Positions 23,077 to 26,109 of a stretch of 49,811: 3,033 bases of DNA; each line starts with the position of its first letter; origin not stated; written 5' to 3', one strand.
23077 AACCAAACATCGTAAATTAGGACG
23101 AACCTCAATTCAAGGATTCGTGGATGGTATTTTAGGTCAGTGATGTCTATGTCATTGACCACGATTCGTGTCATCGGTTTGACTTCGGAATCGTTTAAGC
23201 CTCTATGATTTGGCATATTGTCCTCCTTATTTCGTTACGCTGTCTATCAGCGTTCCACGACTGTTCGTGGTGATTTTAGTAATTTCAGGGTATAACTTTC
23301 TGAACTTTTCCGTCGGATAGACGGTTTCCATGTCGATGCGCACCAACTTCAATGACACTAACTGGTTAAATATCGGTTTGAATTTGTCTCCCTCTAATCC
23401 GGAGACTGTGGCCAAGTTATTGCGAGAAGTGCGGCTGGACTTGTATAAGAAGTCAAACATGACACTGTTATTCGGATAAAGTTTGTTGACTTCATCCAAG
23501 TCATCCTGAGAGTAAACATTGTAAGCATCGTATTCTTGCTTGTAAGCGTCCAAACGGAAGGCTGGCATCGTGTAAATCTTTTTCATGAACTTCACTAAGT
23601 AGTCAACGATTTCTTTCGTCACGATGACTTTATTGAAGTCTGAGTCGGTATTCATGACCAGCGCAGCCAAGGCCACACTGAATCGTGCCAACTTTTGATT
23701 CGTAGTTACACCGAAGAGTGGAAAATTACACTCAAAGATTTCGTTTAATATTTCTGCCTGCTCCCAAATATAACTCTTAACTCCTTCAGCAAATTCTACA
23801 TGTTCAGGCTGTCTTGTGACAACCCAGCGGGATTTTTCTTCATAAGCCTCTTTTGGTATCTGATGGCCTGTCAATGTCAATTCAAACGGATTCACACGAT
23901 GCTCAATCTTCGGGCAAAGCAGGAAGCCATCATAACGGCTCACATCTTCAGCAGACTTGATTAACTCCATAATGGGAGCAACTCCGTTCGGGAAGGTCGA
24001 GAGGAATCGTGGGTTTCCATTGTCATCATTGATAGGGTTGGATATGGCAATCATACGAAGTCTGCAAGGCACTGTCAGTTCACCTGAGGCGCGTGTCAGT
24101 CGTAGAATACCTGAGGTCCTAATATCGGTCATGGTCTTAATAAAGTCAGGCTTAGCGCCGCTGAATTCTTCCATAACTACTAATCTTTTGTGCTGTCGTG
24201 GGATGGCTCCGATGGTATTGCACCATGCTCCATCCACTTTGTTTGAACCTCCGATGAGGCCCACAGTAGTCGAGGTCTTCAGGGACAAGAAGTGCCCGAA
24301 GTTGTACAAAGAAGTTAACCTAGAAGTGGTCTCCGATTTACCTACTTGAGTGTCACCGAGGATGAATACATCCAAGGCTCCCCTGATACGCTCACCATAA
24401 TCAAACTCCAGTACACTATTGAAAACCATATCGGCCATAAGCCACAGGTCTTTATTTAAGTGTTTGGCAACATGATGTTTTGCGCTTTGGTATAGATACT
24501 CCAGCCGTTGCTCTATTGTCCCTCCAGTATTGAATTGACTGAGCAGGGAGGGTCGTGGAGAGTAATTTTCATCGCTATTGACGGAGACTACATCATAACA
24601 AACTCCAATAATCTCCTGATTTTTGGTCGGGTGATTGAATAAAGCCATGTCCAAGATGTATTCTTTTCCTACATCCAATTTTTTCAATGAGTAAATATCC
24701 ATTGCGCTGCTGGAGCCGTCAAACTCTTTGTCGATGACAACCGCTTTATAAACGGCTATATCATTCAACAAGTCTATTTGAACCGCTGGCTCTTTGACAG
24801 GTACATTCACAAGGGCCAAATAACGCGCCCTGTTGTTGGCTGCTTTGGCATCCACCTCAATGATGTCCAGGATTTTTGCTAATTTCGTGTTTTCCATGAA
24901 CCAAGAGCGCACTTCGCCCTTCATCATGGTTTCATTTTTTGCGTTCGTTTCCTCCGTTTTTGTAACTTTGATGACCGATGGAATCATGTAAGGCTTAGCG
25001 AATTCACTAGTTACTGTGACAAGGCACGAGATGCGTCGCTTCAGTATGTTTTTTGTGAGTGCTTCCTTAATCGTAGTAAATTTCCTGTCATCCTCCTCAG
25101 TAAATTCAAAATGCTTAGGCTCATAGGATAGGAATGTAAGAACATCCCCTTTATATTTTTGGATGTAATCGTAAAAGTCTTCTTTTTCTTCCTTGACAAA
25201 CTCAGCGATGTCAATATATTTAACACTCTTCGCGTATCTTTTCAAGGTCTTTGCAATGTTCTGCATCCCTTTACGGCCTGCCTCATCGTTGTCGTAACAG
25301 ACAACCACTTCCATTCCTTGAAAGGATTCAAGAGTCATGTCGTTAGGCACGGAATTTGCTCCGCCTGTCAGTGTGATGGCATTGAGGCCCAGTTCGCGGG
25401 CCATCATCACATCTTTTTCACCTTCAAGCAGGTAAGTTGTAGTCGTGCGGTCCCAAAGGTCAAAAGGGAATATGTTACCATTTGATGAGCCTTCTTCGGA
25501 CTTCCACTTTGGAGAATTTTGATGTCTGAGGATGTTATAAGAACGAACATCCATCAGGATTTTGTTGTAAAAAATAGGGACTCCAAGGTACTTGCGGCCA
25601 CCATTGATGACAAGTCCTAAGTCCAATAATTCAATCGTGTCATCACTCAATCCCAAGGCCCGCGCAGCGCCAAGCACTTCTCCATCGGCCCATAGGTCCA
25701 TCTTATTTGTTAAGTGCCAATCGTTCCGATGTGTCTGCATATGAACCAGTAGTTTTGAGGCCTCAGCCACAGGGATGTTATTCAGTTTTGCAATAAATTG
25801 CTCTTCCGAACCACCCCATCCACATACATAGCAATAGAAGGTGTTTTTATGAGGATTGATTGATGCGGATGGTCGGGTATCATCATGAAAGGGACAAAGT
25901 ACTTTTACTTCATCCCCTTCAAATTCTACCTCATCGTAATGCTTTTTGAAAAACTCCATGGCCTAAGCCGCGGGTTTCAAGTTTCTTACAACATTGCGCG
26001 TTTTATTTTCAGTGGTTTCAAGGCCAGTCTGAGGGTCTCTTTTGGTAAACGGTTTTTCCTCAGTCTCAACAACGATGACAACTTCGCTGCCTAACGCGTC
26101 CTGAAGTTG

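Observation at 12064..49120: Genome-wide over-representation of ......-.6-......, mostly embedded in-frame as Leu-Asn-x-x-Val-Gln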

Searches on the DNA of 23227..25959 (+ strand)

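Call 5: search_dna_similar(query=window:23227-25959:+, collection=phages, mode=near)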
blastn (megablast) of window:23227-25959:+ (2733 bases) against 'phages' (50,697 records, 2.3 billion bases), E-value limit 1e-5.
No match.
